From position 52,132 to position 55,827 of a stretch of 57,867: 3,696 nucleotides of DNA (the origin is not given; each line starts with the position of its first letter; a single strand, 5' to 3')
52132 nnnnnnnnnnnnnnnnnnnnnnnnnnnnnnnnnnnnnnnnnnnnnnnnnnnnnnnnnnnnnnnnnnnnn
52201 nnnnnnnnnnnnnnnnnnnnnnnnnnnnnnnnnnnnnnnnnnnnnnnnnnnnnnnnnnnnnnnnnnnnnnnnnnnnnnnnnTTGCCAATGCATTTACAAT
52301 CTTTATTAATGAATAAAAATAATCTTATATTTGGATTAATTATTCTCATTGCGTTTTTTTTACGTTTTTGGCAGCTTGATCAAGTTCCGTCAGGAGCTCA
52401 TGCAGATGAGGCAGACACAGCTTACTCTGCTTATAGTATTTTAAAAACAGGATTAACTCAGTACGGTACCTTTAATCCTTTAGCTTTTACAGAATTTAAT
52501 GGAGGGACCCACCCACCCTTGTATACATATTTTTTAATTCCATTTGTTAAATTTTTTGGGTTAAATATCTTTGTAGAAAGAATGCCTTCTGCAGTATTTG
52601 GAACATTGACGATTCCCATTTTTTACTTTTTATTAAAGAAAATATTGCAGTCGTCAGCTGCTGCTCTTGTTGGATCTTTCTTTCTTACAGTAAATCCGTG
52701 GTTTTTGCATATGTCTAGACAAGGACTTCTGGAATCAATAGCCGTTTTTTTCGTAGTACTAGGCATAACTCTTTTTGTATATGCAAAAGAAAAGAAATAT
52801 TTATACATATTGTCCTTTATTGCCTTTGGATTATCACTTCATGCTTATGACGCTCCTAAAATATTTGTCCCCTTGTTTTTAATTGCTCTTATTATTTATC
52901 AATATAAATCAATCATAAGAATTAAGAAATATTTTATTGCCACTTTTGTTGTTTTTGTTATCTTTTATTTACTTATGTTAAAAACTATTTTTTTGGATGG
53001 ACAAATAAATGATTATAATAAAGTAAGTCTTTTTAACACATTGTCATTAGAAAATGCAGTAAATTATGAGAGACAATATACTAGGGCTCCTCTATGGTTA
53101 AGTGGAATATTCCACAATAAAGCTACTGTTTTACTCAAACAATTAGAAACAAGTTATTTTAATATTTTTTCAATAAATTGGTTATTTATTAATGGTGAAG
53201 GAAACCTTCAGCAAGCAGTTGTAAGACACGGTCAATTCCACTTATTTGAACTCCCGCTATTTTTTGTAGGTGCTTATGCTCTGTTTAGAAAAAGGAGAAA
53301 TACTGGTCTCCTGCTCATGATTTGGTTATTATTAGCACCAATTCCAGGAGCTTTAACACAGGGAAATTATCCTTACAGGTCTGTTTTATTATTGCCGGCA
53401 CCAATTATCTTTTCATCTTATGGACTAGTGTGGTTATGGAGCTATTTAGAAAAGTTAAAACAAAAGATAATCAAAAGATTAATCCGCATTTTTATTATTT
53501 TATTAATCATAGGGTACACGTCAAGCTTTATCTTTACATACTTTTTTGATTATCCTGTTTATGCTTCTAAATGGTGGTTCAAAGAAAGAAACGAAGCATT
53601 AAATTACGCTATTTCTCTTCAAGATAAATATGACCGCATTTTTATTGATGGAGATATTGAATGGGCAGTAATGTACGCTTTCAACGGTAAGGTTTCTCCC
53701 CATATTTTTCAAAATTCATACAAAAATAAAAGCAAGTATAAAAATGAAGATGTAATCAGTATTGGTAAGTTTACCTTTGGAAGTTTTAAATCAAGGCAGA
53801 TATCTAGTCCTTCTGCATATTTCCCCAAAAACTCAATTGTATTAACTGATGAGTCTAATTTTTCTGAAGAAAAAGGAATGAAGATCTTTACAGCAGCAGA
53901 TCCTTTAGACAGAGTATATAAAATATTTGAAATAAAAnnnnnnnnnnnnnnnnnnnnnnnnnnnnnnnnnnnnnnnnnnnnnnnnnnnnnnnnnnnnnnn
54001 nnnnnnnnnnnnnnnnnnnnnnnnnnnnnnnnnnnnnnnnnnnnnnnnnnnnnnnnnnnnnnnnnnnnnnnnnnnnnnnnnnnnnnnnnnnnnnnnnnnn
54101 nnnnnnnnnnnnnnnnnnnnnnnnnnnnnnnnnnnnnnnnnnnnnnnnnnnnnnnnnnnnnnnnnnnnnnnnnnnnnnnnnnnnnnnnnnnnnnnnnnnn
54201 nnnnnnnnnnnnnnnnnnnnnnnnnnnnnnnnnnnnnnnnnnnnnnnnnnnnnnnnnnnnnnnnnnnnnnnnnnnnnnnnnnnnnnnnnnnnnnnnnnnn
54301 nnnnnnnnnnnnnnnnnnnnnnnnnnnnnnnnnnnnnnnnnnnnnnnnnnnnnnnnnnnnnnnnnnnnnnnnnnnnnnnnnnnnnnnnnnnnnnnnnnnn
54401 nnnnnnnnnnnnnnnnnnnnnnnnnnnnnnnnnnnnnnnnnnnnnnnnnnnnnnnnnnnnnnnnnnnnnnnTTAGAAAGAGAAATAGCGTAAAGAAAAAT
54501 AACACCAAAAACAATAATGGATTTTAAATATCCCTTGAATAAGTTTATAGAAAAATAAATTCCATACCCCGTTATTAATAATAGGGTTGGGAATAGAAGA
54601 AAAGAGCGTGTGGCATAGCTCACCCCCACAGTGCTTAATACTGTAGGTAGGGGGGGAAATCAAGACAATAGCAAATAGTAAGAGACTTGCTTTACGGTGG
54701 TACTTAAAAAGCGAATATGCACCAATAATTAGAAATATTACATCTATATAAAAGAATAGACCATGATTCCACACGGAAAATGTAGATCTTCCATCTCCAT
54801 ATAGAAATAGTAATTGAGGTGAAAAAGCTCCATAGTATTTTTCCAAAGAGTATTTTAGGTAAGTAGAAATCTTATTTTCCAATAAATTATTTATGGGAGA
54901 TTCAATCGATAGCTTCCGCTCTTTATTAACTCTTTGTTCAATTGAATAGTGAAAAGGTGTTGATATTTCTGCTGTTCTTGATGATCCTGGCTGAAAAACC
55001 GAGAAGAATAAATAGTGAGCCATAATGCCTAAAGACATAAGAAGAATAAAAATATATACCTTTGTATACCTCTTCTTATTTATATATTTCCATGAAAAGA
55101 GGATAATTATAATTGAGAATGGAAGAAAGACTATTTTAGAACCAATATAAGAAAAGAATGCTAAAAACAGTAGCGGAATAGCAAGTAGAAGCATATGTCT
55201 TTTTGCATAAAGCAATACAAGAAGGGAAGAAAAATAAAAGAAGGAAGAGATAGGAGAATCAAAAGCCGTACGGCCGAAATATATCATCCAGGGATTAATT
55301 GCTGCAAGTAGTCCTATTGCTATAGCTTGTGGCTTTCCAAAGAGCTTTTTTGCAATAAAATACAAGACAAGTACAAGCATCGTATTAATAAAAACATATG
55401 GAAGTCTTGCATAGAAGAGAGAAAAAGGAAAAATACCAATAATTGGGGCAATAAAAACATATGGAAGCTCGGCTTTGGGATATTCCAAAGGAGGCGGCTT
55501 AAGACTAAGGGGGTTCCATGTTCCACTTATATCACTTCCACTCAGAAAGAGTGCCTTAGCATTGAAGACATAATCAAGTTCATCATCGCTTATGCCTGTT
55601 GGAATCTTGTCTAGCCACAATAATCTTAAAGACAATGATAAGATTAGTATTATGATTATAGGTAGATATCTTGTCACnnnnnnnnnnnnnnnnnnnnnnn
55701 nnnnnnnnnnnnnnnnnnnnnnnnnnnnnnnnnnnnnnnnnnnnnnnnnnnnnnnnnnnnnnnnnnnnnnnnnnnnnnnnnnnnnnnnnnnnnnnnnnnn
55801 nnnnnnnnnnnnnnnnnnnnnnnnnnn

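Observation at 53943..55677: GT39 paralog C4 is switched off by a single-base change in a C7 tract (candidate phase-variable switch)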

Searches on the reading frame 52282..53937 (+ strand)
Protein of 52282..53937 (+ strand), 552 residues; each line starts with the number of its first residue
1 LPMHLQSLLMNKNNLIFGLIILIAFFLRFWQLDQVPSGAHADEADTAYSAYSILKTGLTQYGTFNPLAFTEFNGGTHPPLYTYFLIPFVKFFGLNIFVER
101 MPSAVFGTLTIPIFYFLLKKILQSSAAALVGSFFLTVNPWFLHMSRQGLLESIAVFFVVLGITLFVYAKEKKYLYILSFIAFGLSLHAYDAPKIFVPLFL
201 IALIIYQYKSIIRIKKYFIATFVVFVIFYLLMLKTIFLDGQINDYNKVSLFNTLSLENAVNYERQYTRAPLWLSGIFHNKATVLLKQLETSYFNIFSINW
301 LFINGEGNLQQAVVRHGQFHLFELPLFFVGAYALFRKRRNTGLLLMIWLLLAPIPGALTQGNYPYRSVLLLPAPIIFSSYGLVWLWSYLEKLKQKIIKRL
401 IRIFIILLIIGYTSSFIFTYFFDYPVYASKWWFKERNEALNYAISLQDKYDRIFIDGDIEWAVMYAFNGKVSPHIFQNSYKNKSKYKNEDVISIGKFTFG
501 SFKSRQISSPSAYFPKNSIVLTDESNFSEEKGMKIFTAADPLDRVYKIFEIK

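Call 7: search_protein_families(library=pfam, proteins=[window:52282-53937:+], max_evalue=0.01)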
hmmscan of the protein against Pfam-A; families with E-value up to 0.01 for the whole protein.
window:52282-53937:+ (552 aa): 2 families
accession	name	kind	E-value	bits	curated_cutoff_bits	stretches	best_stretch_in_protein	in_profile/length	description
PF02366.24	PMT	-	2.2e-12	47.5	22.7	1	20-188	3-181/245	Dolichyl-phosphate-mannose-protein mannosyltransferase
PF13231.12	PMT_2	-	1.5e-10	42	26.1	1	77-229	2-155/160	Dolichyl-phosphate-mannose-protein mannosyltransferase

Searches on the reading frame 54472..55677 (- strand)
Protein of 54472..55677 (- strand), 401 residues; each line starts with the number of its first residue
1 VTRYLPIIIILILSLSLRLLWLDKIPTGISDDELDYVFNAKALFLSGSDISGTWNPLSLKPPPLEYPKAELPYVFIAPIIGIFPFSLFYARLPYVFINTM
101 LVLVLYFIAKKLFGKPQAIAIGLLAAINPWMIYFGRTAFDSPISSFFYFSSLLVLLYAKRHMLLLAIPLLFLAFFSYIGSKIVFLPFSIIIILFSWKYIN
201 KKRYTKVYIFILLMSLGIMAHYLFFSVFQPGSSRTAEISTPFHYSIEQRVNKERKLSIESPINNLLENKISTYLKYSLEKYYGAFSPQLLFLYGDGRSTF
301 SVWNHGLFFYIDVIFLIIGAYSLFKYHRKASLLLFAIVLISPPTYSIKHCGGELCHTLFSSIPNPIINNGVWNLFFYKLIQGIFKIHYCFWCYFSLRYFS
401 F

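Call 9: find_encoding_contigs(protein=window:54472-55677:-, flank=10000, max_places=10)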
Protein window:54472-55677:- (401 aa): no gene with exactly this product is on record in the collection.
